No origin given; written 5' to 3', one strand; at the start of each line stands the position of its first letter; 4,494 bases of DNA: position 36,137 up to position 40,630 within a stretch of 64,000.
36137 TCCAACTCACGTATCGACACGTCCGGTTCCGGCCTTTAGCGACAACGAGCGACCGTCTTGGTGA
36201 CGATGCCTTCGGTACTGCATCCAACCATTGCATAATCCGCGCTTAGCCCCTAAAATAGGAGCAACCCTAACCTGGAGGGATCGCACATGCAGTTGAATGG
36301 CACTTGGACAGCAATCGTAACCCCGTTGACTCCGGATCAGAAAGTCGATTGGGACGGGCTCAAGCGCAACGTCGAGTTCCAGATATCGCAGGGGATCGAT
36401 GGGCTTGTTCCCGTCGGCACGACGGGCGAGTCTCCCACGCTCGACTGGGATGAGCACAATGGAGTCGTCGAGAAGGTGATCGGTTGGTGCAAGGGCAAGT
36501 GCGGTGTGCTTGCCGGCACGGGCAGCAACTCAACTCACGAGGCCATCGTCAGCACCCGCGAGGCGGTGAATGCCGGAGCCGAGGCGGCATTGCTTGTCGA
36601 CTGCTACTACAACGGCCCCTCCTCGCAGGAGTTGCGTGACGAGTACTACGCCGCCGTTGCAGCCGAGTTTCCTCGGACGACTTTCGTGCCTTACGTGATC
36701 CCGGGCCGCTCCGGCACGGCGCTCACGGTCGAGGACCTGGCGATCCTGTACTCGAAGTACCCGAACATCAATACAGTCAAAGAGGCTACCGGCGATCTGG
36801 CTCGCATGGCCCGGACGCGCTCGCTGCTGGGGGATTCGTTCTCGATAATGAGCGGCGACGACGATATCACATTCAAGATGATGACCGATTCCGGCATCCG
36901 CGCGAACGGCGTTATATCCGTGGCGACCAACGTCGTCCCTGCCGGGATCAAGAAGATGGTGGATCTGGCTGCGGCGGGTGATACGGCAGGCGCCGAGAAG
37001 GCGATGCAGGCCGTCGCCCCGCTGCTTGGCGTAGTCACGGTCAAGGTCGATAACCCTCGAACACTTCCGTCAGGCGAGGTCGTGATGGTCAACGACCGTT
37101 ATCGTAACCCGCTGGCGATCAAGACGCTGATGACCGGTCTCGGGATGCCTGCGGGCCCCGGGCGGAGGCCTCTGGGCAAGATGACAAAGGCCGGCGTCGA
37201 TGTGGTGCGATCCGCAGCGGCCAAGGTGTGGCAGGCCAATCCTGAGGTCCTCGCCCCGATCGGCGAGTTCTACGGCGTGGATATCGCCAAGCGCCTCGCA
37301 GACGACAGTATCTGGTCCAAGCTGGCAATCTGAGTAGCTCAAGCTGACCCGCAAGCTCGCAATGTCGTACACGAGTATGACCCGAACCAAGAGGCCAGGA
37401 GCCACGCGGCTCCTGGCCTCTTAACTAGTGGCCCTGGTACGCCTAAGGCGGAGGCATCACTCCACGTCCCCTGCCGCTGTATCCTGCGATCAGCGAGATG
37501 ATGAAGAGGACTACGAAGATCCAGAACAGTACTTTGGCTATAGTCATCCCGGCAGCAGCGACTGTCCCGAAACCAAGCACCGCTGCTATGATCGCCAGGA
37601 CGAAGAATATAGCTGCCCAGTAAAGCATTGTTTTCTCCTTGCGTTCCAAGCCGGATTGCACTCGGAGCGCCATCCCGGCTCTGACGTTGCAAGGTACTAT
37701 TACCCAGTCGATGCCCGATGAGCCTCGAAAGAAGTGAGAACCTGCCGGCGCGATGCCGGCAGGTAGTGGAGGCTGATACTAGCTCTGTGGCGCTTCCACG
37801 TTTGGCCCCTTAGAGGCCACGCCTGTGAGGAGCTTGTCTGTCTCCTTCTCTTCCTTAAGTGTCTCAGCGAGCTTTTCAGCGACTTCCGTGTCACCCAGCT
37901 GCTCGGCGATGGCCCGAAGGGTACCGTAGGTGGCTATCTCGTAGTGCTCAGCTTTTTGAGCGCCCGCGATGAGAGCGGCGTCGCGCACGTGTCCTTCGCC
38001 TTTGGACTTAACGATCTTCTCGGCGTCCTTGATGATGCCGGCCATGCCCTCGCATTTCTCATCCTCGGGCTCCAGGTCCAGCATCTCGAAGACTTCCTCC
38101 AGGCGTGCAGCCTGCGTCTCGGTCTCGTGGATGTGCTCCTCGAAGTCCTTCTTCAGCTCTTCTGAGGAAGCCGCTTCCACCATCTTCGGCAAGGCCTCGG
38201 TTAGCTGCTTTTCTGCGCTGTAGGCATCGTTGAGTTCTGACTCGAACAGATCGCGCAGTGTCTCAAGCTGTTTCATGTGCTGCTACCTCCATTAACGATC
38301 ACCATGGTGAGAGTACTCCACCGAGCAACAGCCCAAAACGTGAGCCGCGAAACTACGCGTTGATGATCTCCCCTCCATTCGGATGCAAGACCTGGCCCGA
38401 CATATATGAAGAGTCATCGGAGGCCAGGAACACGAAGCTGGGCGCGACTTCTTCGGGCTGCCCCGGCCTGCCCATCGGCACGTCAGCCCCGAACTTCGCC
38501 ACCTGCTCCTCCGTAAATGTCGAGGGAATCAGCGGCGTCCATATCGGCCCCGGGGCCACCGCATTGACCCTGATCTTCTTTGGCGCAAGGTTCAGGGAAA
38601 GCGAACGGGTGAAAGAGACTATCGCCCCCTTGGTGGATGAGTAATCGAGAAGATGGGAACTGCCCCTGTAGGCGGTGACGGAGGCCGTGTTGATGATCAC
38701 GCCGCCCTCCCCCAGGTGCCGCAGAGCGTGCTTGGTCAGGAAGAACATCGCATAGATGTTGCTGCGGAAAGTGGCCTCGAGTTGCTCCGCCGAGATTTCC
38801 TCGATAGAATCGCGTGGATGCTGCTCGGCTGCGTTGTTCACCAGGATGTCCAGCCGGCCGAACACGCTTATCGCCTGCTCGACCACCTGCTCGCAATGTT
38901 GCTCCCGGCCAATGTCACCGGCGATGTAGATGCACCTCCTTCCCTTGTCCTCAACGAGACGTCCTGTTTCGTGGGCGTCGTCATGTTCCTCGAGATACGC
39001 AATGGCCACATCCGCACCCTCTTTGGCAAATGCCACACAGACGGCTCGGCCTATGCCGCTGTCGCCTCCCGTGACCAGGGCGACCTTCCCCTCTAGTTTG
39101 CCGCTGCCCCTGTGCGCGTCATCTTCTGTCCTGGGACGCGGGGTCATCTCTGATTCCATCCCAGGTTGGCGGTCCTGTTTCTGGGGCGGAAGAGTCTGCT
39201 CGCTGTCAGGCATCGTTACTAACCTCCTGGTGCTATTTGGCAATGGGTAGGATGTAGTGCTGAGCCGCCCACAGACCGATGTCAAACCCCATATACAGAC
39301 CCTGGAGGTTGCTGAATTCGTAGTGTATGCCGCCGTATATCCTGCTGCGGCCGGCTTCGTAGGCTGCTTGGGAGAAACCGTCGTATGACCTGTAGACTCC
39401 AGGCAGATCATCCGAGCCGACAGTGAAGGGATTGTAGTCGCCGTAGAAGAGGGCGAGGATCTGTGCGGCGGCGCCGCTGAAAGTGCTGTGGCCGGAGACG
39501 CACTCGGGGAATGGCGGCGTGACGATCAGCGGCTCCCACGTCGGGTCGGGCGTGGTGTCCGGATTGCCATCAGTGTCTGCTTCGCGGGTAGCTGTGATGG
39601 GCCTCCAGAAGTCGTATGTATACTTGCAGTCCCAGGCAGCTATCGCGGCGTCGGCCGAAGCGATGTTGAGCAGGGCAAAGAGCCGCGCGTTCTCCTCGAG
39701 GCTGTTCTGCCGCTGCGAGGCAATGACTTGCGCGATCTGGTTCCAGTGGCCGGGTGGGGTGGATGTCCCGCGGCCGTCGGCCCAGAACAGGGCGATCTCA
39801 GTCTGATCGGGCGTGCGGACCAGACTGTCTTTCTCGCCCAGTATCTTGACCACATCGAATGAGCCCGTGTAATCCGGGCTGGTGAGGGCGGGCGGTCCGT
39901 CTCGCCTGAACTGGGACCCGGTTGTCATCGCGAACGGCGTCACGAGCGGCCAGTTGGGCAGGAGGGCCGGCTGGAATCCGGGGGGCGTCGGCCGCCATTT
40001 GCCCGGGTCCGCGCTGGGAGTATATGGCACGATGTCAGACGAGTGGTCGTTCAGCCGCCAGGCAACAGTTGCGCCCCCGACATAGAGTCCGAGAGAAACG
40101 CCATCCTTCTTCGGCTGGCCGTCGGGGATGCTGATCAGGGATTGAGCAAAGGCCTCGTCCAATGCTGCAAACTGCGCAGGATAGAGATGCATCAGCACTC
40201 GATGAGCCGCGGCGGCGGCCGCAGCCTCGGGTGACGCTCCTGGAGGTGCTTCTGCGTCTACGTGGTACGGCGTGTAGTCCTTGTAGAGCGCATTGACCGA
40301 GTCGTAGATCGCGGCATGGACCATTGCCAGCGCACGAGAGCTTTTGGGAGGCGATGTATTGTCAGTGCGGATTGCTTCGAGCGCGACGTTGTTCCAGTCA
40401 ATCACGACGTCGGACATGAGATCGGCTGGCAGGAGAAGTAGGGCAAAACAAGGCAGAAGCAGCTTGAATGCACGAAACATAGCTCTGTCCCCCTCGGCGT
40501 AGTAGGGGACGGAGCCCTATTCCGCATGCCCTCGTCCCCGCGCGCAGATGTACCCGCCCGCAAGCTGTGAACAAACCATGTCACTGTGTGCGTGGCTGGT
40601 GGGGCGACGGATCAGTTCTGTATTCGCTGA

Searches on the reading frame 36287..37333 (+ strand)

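Call 34: search_protein_families(library=pfam, proteins=[window:36287-37333:+], max_evalue=0.0001)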
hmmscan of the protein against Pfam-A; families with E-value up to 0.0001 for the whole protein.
window:36287-37333:+ (348 aa): 1 family
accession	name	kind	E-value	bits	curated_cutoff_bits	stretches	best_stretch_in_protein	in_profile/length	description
PF00701.28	DHDPS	-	4e-64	216.6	22.1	1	3-260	2-252/289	Dihydrodipicolinate synthetase family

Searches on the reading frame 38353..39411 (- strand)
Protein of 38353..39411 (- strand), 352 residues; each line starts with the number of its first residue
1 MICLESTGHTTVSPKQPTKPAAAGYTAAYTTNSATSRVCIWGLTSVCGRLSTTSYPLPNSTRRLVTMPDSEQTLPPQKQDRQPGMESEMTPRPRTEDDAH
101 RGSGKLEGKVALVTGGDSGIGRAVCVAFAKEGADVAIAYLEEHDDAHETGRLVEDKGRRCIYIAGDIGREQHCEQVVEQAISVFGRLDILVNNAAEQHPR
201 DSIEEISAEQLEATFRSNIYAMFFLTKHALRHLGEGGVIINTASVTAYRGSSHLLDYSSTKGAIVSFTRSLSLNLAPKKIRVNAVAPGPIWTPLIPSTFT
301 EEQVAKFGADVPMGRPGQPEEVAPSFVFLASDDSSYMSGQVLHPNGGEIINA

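Call 34: search_protein_families(library=pfam, proteins=[window:38353-39411:-], max_evalue=0.0001)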
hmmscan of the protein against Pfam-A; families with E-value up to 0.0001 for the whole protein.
window:38353-39411:- (352 aa): 4 families
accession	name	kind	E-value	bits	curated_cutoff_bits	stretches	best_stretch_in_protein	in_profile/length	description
PF13561.12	adh_short_C2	-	1.8e-59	201.6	27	1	117-347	5-234/236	Enoyl-(Acyl carrier protein) reductase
PF00106.31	adh_short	-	2.8e-49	167.7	26.6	1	109-299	1-191/195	short chain dehydrogenase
PF08659.16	KR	-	2e-08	34.8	22.6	1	111-268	3-160/180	KR domain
PF23441.1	SDR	-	7.7e-07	29.2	27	1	105-347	4-254/258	SDR-like rossmann domain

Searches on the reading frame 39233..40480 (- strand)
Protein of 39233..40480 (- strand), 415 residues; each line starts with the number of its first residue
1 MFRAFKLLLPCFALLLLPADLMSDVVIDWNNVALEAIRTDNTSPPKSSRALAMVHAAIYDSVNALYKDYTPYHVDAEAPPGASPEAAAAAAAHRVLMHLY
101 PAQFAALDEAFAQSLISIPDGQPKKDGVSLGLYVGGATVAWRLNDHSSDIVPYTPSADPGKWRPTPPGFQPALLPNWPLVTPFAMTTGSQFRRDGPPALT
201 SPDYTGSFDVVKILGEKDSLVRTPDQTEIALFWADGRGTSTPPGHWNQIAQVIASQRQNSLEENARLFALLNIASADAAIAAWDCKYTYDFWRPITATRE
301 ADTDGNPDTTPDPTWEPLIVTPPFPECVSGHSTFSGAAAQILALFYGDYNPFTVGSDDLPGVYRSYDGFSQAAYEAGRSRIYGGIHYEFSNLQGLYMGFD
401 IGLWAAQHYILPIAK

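Call 34: search_protein_families(library=pfam, proteins=[window:39233-40480:-], max_evalue=0.0001)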
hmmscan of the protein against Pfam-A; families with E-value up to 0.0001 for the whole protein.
window:39233-40480:- (415 aa): 2 families
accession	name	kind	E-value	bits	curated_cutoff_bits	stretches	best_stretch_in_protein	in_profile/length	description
PF01569.27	PAP2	-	4.1e-07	30.3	27.2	1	273-406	9-122/130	PAP2 superfamily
PF17897.7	VCPO_N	-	3.3e-06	27.5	29.3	1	23-101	12-107/216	Vanadium chloroperoxidase N-terminal domain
